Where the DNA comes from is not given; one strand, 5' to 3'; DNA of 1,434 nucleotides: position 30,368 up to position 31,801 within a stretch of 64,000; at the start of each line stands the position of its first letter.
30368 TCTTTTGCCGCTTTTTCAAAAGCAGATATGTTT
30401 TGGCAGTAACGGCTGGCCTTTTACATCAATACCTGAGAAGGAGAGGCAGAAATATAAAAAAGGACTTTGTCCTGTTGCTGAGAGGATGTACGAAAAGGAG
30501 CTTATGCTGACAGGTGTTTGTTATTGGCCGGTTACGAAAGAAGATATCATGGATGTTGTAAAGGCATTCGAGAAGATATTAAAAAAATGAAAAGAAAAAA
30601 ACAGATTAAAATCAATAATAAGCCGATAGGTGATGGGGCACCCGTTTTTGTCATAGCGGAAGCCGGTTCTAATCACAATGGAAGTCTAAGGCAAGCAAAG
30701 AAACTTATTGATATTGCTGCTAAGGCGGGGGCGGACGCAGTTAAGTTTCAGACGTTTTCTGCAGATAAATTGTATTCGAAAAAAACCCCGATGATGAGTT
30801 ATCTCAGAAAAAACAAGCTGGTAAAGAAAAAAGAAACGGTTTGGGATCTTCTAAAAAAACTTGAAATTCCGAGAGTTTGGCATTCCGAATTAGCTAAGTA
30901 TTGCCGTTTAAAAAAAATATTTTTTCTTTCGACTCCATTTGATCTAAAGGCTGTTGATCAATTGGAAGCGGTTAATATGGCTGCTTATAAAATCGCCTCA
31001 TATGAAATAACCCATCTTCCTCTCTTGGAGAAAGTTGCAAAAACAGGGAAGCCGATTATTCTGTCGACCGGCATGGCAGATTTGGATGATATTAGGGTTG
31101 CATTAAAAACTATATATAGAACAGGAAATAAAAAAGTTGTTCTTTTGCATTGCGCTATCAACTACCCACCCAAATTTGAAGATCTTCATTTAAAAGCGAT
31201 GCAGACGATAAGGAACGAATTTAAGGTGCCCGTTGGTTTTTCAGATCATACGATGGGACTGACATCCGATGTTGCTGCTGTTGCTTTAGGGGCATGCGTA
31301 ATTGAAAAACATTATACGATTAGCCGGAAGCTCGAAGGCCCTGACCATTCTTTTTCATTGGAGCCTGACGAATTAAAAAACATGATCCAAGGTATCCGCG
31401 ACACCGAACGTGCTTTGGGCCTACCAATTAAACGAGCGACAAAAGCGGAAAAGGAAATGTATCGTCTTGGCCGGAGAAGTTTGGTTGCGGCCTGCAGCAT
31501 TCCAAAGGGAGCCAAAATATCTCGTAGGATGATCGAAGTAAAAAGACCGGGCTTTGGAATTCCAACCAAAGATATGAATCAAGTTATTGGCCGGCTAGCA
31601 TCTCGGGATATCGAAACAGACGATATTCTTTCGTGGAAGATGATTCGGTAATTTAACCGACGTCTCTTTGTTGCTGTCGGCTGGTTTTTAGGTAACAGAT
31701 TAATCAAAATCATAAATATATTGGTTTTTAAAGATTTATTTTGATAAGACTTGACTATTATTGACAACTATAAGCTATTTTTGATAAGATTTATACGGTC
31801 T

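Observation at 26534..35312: Complete pseudaminic acid pathway with a PseA-type amidotransferase, interleaved with the phosphonate genes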

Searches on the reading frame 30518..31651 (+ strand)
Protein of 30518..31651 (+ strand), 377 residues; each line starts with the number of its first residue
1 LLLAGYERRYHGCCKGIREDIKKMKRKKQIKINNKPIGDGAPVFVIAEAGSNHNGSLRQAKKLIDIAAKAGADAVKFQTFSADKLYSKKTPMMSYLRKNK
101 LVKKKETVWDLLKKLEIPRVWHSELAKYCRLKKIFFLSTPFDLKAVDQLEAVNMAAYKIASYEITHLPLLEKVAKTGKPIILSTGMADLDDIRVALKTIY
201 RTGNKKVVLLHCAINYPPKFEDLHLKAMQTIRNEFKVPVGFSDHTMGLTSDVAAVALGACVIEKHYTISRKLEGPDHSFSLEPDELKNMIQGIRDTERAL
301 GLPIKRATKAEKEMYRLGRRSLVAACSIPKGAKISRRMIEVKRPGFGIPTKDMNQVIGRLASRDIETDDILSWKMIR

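Call 3: search_protein_families(library=ncbifam, proteins=[window:30518-31651:+], max_evalue=0.00001)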
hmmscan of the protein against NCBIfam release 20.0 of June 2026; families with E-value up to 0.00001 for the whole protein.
window:30518-31651:+ (377 aa): 3 families
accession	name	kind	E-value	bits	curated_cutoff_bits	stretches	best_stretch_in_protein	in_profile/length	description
TIGR03569.1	NeuB_NnaB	equivalog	1.3e-123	412.3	399.65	1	43-370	1-328/329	N-acetylneuraminate synthase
TIGR03586.1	PseI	equivalog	4.2e-101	338.4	340.25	1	43-369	2-325/327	pseudaminic acid synthase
NF006421.0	PRK08673.1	subfamily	3.9e-07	29.6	335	1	157-301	181-334/338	3-deoxy-7-phosphoheptulonate synthase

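Call 9: search_protein_families(library=pfam, proteins=[window:30518-31651:+], max_evalue=0.001)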
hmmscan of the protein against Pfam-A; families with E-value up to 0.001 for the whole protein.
window:30518-31651:+ (377 aa): 2 families
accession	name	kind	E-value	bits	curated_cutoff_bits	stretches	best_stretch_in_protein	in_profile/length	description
PF03102.20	NeuB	-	1.3e-96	323.1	22.1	1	63-302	1-238/241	NeuB family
PF08666.17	SAF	-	1.2e-12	48.7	21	1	319-377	1-63/63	SAF domain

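Call 14: search_solved_structures(query=window:30587-31651:+, max_evalue=1e-10)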
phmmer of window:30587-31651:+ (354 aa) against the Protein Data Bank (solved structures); distinct sequences matched with E-value up to 1e-10: 8.
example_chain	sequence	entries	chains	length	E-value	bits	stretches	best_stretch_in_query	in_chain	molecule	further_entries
1vli_A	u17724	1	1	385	3.1e-73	250.3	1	7-350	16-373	Spore coat polysaccharide biosynthesis protein spsE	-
8h2c_A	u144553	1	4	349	2e-59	204.9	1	18-348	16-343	Pseudaminic acid synthase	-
6ncs_A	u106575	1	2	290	1.8e-48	168.9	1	5-280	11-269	N-acetylneuraminic acid (Sialic acid) synthetase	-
1xuu_A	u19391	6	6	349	5.2e-48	167.4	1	2-342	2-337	polysialic acid capsule biosynthesis protein SiaC | N-acetylneuraminate synthase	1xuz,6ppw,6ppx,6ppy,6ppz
4ipj_A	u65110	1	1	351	1.4e-47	166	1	2-342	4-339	Polysialic acid capsule biosynthesis protein SiaC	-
4ipi_A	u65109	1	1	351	3.6e-47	164.7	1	2-342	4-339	Polysialic acid capsule biosynthesis protein SiaC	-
2wqp_A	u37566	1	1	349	1.3e-46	162.8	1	2-342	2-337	POLYSIALIC ACID CAPSULE BIOSYNTHESIS PROTEIN SIAC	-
3g8r_A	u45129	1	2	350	5.8e-22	81.8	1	89-306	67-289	Probable spore coat polysaccharide biosynthesis protein E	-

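Call 67: search_solved_structures(query=window:30587-31651:+, max_evalue=1e-40, show_alignments=4)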
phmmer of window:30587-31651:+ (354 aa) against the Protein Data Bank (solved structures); distinct sequences matched with E-value up to 1e-40: 7.
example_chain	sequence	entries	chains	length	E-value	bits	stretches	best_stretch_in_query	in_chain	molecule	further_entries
1vli_A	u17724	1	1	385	3.1e-73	250.3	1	7-350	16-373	Spore coat polysaccharide biosynthesis protein spsE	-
8h2c_A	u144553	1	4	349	2e-59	204.9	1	18-348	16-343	Pseudaminic acid synthase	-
6ncs_A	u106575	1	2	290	1.8e-48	168.9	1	5-280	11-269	N-acetylneuraminic acid (Sialic acid) synthetase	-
1xuu_A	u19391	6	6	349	5.2e-48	167.4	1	2-342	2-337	polysialic acid capsule biosynthesis protein SiaC | N-acetylneuraminate synthase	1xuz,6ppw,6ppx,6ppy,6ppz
4ipj_A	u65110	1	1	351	1.4e-47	166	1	2-342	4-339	Polysialic acid capsule biosynthesis protein SiaC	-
4ipi_A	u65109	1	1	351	3.6e-47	164.7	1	2-342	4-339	Polysialic acid capsule biosynthesis protein SiaC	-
2wqp_A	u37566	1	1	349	1.3e-46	162.8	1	2-342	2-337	POLYSIALIC ACID CAPSULE BIOSYNTHESIS PROTEIN SIAC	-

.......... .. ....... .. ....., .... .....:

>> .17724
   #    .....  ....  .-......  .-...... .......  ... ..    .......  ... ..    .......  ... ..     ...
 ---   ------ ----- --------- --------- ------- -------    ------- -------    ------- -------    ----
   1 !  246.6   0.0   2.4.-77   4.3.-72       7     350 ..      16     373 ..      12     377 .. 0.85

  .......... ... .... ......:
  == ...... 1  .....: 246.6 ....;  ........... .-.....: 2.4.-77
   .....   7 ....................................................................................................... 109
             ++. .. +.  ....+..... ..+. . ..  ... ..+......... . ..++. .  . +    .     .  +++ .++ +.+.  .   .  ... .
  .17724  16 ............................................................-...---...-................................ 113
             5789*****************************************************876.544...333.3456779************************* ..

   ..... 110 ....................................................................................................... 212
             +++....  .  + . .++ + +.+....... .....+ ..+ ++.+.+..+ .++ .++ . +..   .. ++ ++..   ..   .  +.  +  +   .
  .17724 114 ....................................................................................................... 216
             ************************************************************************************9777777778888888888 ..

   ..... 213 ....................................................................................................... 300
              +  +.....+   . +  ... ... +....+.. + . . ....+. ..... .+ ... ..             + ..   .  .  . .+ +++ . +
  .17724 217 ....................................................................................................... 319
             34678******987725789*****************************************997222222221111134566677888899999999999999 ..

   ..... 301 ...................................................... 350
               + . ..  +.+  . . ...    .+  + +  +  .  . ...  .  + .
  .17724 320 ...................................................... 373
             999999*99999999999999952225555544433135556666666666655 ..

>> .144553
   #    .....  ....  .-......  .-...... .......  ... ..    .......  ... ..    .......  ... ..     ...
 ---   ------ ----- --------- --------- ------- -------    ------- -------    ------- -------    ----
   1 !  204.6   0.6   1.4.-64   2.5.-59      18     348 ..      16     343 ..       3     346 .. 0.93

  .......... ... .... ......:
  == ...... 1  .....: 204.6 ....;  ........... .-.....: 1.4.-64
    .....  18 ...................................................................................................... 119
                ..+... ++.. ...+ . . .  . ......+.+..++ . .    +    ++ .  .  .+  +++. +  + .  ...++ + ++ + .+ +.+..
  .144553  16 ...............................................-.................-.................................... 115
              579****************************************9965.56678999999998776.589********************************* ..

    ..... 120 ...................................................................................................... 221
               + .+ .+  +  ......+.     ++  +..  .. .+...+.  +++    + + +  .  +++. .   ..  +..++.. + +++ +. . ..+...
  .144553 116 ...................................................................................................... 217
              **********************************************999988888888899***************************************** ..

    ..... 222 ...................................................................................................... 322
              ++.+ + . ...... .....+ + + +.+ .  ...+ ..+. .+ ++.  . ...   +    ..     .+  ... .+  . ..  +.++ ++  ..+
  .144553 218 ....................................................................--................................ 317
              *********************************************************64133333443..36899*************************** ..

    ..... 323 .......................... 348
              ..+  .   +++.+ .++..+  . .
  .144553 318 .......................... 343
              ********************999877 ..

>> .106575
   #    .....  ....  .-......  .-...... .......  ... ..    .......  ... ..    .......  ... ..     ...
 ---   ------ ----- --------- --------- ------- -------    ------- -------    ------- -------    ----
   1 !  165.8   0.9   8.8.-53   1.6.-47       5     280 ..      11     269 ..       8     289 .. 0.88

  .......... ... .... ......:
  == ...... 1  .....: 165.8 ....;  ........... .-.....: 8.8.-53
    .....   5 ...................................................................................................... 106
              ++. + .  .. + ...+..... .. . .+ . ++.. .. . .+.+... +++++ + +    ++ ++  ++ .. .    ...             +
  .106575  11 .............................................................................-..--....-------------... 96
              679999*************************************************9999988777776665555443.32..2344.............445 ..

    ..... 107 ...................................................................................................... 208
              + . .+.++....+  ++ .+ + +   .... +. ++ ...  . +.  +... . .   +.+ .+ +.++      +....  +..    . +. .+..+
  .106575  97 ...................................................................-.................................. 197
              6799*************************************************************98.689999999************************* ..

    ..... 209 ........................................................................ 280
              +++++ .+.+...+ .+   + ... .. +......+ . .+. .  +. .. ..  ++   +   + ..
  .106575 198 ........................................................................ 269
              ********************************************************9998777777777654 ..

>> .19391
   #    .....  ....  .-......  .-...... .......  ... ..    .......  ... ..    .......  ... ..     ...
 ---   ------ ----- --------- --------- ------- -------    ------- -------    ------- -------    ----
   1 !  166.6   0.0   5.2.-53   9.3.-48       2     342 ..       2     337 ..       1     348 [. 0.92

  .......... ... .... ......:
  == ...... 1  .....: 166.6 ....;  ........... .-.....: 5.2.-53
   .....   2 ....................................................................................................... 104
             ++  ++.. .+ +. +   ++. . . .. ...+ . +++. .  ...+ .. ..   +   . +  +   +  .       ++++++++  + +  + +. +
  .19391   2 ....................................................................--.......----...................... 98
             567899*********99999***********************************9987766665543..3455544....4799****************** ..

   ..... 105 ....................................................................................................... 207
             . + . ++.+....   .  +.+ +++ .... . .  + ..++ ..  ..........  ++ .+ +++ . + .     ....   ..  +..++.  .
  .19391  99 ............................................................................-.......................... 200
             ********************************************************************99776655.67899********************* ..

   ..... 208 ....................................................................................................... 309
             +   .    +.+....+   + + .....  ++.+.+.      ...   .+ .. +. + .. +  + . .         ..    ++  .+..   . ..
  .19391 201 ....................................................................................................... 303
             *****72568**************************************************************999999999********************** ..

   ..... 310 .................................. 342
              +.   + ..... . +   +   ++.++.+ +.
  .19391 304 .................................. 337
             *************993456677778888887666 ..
